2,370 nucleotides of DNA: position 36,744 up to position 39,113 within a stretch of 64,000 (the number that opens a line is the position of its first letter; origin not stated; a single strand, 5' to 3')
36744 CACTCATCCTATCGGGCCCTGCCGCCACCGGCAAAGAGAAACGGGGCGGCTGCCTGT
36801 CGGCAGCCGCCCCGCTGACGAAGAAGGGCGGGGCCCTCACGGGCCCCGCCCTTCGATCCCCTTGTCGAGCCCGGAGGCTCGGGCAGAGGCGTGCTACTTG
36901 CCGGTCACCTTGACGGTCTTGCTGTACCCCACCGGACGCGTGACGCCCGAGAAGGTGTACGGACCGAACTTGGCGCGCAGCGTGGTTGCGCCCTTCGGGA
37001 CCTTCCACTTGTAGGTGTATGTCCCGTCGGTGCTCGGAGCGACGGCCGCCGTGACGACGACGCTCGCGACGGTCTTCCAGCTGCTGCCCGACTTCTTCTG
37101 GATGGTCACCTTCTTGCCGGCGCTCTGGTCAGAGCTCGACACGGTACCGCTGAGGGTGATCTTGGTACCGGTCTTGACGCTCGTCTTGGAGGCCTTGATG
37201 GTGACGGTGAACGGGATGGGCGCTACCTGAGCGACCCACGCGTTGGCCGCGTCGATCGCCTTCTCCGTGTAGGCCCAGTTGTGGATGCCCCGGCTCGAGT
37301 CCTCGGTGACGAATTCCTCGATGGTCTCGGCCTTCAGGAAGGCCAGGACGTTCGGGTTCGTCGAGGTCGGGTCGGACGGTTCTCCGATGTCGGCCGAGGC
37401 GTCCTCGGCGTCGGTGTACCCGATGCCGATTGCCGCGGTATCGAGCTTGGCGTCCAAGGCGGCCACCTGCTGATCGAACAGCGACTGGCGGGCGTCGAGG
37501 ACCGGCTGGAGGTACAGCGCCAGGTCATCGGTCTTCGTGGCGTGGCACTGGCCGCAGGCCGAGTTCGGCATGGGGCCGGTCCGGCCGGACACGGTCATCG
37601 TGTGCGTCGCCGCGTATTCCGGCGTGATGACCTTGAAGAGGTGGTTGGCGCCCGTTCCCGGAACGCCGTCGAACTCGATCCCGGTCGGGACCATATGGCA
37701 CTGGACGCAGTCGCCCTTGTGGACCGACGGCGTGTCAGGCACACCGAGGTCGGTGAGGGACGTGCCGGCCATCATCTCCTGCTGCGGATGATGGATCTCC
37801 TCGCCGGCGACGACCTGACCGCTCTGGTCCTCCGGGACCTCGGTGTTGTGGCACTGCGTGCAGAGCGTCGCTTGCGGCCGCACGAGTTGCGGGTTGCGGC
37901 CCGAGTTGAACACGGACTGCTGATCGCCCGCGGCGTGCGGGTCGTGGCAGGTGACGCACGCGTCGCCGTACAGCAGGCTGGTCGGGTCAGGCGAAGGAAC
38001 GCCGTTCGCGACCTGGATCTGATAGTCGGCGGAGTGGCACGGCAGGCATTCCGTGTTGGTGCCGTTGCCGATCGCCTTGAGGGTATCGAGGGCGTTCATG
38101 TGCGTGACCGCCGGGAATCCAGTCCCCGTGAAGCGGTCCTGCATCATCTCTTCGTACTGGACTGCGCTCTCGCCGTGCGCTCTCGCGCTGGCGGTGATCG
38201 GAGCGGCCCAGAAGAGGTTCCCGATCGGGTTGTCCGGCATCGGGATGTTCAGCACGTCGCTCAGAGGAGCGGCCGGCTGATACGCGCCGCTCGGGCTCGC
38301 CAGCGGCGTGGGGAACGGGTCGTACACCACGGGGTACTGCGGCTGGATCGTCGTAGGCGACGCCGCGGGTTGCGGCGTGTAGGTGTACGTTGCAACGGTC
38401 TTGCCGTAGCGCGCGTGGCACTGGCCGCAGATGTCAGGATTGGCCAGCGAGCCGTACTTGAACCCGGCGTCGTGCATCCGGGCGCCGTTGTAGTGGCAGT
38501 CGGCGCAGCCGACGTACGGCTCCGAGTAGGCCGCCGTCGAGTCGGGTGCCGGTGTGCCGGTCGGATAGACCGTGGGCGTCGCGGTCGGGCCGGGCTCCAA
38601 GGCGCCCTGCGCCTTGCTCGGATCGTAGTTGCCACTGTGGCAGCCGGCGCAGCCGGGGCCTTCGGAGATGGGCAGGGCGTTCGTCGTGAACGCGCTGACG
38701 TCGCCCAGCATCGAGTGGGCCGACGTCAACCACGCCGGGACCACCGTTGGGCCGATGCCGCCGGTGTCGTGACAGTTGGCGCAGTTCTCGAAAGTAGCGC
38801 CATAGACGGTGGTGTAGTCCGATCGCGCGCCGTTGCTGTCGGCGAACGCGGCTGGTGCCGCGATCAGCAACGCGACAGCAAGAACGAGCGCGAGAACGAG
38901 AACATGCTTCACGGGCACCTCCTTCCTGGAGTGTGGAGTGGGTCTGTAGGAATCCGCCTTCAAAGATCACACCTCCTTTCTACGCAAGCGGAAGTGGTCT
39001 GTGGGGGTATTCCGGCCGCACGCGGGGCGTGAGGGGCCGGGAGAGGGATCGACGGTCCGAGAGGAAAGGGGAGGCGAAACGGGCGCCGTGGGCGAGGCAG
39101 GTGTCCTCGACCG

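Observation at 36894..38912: Lower-GC nine-haem secreted cytochrome c with Ig-like C-terminal domain in an actinobacterial context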

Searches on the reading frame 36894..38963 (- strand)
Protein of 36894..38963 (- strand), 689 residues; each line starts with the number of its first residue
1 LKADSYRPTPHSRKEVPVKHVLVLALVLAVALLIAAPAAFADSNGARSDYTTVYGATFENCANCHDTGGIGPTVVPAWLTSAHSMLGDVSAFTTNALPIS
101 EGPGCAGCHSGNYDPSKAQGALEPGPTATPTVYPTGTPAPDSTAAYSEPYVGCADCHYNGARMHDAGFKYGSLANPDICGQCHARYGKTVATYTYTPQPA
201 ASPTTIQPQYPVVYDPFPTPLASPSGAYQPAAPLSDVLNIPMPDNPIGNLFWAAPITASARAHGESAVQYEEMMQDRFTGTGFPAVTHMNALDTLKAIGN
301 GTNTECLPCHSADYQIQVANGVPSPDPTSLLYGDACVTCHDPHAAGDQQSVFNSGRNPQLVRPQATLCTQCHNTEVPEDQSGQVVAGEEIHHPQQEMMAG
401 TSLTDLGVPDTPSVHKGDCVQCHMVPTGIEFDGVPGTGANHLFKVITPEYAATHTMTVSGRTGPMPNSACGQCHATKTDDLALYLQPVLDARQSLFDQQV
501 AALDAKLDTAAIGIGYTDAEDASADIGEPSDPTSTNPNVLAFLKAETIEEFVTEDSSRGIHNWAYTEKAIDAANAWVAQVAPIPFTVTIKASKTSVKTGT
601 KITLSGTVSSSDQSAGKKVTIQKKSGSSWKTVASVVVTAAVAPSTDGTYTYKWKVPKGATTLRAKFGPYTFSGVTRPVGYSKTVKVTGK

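Call 3: search_protein_families(library=pfam, proteins=[window:36894-38912:-], max_evalue=1)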
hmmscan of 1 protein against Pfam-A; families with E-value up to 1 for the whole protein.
window:36894-38912:- (672 aa): 9 families
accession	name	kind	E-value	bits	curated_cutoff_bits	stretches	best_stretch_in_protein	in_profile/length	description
PF14522.11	Cytochrome_C7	-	4.8e-13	49.2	24.8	4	285-356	12-67/67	Cytochrome c7 and related cytochrome c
PF09699.15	Paired_CXXCH_1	-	4.9e-12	45.8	20.6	2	317-357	7-38/41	Doubled CXXCH motif (Paired_CXXCH_1)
PF22113.1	Mtrc-MtrF_II-IV_dom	-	7.7e-09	35.7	30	2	34-144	74-167/176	Outer membrane cytochrome MtrC/MtrF-like, domains II/IV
PF14537.11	Cytochrom_c3_2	-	1.4e-08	35.6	25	2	350-407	8-65/79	Cytochrome c3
PF13435.11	Cytochrome_C554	-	0.00068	21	20.8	1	280-323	42-83/84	Cytochrome c554 and c-prime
PF16640.11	Big_3_5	-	0.0025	18.8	35.5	1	573-650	2-71/88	Bacterial Ig-like domain (group 3)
PF00801.26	PKD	-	0.032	14.6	23.5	0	614-652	13-48/80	PKD domain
PF02085.21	Cytochrom_CIII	-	0.077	13.8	22.9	0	43-96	32-86/101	Class III cytochrome C family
PF13442.11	Cytochrome_CBB3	-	0.098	13.4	27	1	42-61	12-31/68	Cytochrome C oxidase, cbb3-type, subunit III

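Call 4: search_protein_families(library=ncbifam, proteins=[window:36894-38912:-], max_evalue=1)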
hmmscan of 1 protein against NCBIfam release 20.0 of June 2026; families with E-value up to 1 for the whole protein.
window:36894-38912:- (672 aa): 7 families
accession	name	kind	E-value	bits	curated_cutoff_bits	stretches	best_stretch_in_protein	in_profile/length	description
NF041198.1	UshA_like_PCGU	equivalog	3.2e-08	32.6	275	1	270-358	426-511/519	UshA-like (seleno)protein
NF041028.1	decahem_GSU2203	exception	0.00014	21.2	325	2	286-358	101-158/317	GSU2203 family decaheme c-type cytochrome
TIGR03508.1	decahem_SO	subfamily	0.0011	18.5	192.2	3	284-358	68-127/258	DmsE family decaheme c-type cytochrome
TIGR01905.1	paired_CXXCH_1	subfamily_domain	0.0013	18.6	25.2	1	317-358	7-39/41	doubled CXXCH domain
NF045713.1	CxxCH_16_HmcA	equivalog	0.0018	17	400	1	271-378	68-162/541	sulfate respiration complex hexadecaheme cytochrome HmcA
TIGR04257.1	nanowire_3heme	domain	0.0039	17.3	40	1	134-167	24-59/75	c(7)-type cytochrome triheme domain-containing protein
NF007609.0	PRK10257.1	equivalog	0.15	11.7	226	1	608-665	57-114/158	kinase inhibitor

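Call 6: find_homologous_proteins(query=window:36894-38912:-)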
Query window:36894-38912:- (672 aa): 58 proteins with E <= 0.001 among 8000 candidates.
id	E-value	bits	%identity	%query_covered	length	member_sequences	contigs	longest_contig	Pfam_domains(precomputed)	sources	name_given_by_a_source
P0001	0.0e+0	1475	95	100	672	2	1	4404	PF09699.16,PF14537.12,PF14522.12,PF22113.2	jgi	jgi:predicted CXXCH cytochrome family protein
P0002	1.2e-285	967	66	96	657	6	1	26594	PF09699.16,PF14537.12,PF14522.12,PF22113.2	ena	-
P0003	3.5e-272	923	65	96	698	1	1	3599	PF09699.16,PF14537.12,PF14522.12,PF22113.2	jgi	jgi:hypothetical protein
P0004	9.9e-237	806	59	100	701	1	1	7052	PF09699.16,PF14537.12,PF13435.12,PF14522.12,PF22113.2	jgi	jgi:hypothetical protein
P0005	1.8e-179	616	72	57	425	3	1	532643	PF09699.16,PF14537.12,PF14522.12,PF22113.2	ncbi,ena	-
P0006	1.8e-145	504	43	100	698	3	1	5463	PF09699.16,PF14537.12,PF14522.12,PF22113.2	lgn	-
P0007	1.7e-135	471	43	95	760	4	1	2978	PF09699.16,PF14537.12,PF14522.12,PF22113.2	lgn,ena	-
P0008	7.4e-135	469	42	100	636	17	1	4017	PF09699.16,PF13435.12,PF14522.12,PF22113.2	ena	-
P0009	1.1e-134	469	43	96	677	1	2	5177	PF09699.16,PF16640.12,PF14522.12,PF22113.2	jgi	jgi:hypothetical protein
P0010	3.2e-134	467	42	96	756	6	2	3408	PF09699.16,PF14522.12,PF22113.2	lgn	-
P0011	3.2e-130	454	42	96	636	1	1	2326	PF09699.16,PF14522.12,PF22113.2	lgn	-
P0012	2.2e-127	444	38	98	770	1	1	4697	PF09699.16,PF14537.12,PF14522.12,PF22113.2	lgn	-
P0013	1.5e-124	435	41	91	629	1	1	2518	PF09699.16,PF14537.12,PF13435.12,PF14522.12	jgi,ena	-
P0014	1.3e-123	432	45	82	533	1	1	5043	PF09699.16,PF02335.21,PF14522.12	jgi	-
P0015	1.5e-121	425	36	91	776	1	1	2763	PF09699.16,PF14522.12,PF22113.2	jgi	jgi:hypothetical protein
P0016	6.7e-121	423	40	94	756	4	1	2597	PF09699.16,PF14537.12,PF14522.12,PF22113.2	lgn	-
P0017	1.3e-112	396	39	94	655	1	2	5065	PF09699.16,PF14537.12,PF14522.12,PF22113.2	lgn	-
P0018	5.9e-109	384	39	100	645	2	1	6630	PF09699.16,PF14537.12,PF03264.20,PF02335.21,PF14522.12,PF22113.2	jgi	-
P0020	9.4e-105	370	37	96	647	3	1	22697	PF09699.16,PF16640.12,PF02335.21,PF14522.12,PF22113.2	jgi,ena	-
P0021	2.5e-104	368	38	90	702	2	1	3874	PF09699.16,PF14537.12,PF14522.12,PF22113.2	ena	-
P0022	5.6e-104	367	41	82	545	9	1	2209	PF09699.16,PF14537.12,PF02335.21,PF14522.12,PF22113.2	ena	-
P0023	5.8e-99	350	36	94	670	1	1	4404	PF09699.16,PF14537.12,PF13435.12,PF14522.12,PF22113.2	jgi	jgi:hypothetical protein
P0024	9.8e-99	350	36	93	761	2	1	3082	PF09699.16,PF14537.12,PF13435.12,PF14522.12,PF22113.2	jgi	jgi:hypothetical protein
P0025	1.2e-98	349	36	88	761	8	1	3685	PF09699.16,PF14537.12,PF13435.12,PF16640.12,PF14522.12,PF22113.2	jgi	-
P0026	2.8e-97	345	35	90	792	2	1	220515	PF09699.16,PF14537.12,PF13435.12,PF16640.12,PF02335.21,PF14522.12,PF22113.2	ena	-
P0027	3.2e-97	345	37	84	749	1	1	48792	PF09699.16,PF14537.12,PF13435.12,PF14522.12,PF22113.2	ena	-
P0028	4.3e-97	344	37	96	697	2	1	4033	PF09699.16,PF14537.12,PF02335.21,PF14522.12,PF22113.2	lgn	-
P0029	9.0e-97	343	37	95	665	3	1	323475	PF09699.16,PF14537.12,PF13435.12,PF14522.12,PF22113.2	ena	-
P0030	2.2e-96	342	36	88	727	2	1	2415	PF09699.16,PF14522.12,PF22113.2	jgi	-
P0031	3.9e-96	341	37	100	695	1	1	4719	PF09699.16,PF14537.12,PF14522.12,PF22113.2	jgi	jgi:hypothetical protein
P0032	9.5e-94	333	35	91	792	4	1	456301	PF09699.16,PF13435.12,PF14522.12,PF22113.2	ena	-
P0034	9.5e-93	330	37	84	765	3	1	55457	PF09699.16,PF14537.12,PF14522.12,PF22113.2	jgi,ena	-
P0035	2.0e-92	329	35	96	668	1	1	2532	PF09699.16,PF14537.12,PF13435.12,PF14522.12,PF22113.2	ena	-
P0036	2.4e-86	309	35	85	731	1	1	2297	PF09699.16,PF14537.12,PF14522.12,PF22113.2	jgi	jgi:hypothetical protein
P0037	6.9e-85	304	37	78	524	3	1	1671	PF09699.16,PF14537.12,PF02335.21,PF14522.12,PF22113.2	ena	-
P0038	4.2e-84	301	37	82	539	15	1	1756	PF09699.16,PF14537.12,PF13435.12,PF03264.20,PF02335.21,PF14522.12,PF22113.2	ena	-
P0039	1.3e-83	300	36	93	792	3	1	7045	PF09699.16,PF14537.12,PF13435.12,PF16640.12,PF14522.12,PF22113.2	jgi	jgi:hypothetical protein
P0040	1.1e-81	293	37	78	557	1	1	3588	PF09699.16,PF14537.12,PF02335.21,PF14522.12,PF22113.2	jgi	jgi:hypothetical protein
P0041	3.9e-80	288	36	79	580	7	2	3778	PF09699.16,PF14537.12,PF02085.22,PF14522.12,PF22113.2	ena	-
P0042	4.7e-79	285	33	93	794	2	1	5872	PF09699.16,PF14537.12,PF13435.12,PF16640.12,PF14522.12,PF22113.2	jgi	jgi:Doubled CXXCH motif (Paired_CXXCH_1)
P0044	6.2e-78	281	37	82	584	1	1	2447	PF09699.16,PF14537.12,PF13435.12,PF02335.21,PF14522.12,PF22113.2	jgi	jgi:hypothetical protein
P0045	2.8e-74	269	33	91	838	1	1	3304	PF09699.16,PF14537.12,PF02335.21,PF14522.12,PF22113.2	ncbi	-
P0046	7.8e-72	261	40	67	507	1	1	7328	PF09699.16,PF14537.12,PF13435.12,PF14522.12,PF22113.2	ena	-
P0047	4.0e-70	255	36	78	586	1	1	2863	PF09699.16,PF14537.12,PF02335.21,PF14522.12,PF22113.2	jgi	jgi:hypothetical protein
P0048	4.1e-70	255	32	96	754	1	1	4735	PF09699.16,PF03264.20,PF14522.12,PF22113.2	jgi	jgi:nitrate/TMAO reductase-like tetraheme cytochrome c subunit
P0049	2.2e-68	249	33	92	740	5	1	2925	PF09699.16,PF14522.12,PF22113.2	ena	-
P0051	8.5e-66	241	31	93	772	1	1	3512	PF09699.16,PF14522.12,PF22113.2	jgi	jgi:hypothetical protein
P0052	2.0e-65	240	35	82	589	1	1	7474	PF09699.16,PF14537.12,PF13435.12,PF02335.21,PF14522.12,PF22113.2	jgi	jgi:hypothetical protein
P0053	1.7e-64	237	35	77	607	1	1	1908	PF14537.12,PF14522.12,PF22113.2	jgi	jgi:hypothetical protein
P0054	4.5e-56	209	33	98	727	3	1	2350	PF14522.12,PF22113.2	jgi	-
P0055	9.6e-56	208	37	67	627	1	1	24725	PF09699.16,PF03264.20,PF14522.12,PF22113.2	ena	-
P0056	1.1e-6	46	25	71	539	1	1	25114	PF09699.16,PF14537.12,PF13435.12,PF14522.12,PF22113.2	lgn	-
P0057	5.3e-6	43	28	62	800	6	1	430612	PF09699.16,PF14537.12,PF13435.12,PF02335.21,PF14522.12,PF22113.2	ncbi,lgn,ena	-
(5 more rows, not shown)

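Call 8: search_solved_structures(query=window:36894-38912:-, max_evalue=1, show_alignments=2)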
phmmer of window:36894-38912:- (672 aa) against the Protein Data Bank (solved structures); distinct sequences matched with E-value up to 1: 10.
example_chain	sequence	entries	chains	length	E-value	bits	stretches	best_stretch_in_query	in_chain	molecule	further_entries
6i5b_A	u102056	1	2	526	1.5e-22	83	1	117-493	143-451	Uncharacterized protein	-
6qvm_A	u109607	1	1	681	3.3e-13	52.1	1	270-414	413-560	Multiheme cytochrome cf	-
3owm_A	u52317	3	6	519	9.5e-05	24.2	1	212-325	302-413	Eight-heme nitrite reductase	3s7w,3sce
3uu9_A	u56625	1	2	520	9.5e-05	24.2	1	212-325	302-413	Eight-heme nitrite reductase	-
3rkh_A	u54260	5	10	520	9.5e-05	24.2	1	212-325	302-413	Eight-heme nitrite reductase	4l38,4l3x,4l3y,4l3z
4q4u_A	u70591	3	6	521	9.6e-05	24.2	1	212-325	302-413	Eight-heme nitrite reductase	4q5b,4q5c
4q0t_A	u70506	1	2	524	0.00016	23.5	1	212-325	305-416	Eight-heme nitrite reductase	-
2zo5_A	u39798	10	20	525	0.00016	23.5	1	212-325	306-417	Eight-heme nitrite reductase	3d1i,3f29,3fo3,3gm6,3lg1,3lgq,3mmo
2ot4_A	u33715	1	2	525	0.00016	23.5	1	212-325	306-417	Eight-heme nitrite reductase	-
1oah_A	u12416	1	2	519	0.27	12.8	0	438-490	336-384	CYTOCHROME C NITRITE REDUCTASE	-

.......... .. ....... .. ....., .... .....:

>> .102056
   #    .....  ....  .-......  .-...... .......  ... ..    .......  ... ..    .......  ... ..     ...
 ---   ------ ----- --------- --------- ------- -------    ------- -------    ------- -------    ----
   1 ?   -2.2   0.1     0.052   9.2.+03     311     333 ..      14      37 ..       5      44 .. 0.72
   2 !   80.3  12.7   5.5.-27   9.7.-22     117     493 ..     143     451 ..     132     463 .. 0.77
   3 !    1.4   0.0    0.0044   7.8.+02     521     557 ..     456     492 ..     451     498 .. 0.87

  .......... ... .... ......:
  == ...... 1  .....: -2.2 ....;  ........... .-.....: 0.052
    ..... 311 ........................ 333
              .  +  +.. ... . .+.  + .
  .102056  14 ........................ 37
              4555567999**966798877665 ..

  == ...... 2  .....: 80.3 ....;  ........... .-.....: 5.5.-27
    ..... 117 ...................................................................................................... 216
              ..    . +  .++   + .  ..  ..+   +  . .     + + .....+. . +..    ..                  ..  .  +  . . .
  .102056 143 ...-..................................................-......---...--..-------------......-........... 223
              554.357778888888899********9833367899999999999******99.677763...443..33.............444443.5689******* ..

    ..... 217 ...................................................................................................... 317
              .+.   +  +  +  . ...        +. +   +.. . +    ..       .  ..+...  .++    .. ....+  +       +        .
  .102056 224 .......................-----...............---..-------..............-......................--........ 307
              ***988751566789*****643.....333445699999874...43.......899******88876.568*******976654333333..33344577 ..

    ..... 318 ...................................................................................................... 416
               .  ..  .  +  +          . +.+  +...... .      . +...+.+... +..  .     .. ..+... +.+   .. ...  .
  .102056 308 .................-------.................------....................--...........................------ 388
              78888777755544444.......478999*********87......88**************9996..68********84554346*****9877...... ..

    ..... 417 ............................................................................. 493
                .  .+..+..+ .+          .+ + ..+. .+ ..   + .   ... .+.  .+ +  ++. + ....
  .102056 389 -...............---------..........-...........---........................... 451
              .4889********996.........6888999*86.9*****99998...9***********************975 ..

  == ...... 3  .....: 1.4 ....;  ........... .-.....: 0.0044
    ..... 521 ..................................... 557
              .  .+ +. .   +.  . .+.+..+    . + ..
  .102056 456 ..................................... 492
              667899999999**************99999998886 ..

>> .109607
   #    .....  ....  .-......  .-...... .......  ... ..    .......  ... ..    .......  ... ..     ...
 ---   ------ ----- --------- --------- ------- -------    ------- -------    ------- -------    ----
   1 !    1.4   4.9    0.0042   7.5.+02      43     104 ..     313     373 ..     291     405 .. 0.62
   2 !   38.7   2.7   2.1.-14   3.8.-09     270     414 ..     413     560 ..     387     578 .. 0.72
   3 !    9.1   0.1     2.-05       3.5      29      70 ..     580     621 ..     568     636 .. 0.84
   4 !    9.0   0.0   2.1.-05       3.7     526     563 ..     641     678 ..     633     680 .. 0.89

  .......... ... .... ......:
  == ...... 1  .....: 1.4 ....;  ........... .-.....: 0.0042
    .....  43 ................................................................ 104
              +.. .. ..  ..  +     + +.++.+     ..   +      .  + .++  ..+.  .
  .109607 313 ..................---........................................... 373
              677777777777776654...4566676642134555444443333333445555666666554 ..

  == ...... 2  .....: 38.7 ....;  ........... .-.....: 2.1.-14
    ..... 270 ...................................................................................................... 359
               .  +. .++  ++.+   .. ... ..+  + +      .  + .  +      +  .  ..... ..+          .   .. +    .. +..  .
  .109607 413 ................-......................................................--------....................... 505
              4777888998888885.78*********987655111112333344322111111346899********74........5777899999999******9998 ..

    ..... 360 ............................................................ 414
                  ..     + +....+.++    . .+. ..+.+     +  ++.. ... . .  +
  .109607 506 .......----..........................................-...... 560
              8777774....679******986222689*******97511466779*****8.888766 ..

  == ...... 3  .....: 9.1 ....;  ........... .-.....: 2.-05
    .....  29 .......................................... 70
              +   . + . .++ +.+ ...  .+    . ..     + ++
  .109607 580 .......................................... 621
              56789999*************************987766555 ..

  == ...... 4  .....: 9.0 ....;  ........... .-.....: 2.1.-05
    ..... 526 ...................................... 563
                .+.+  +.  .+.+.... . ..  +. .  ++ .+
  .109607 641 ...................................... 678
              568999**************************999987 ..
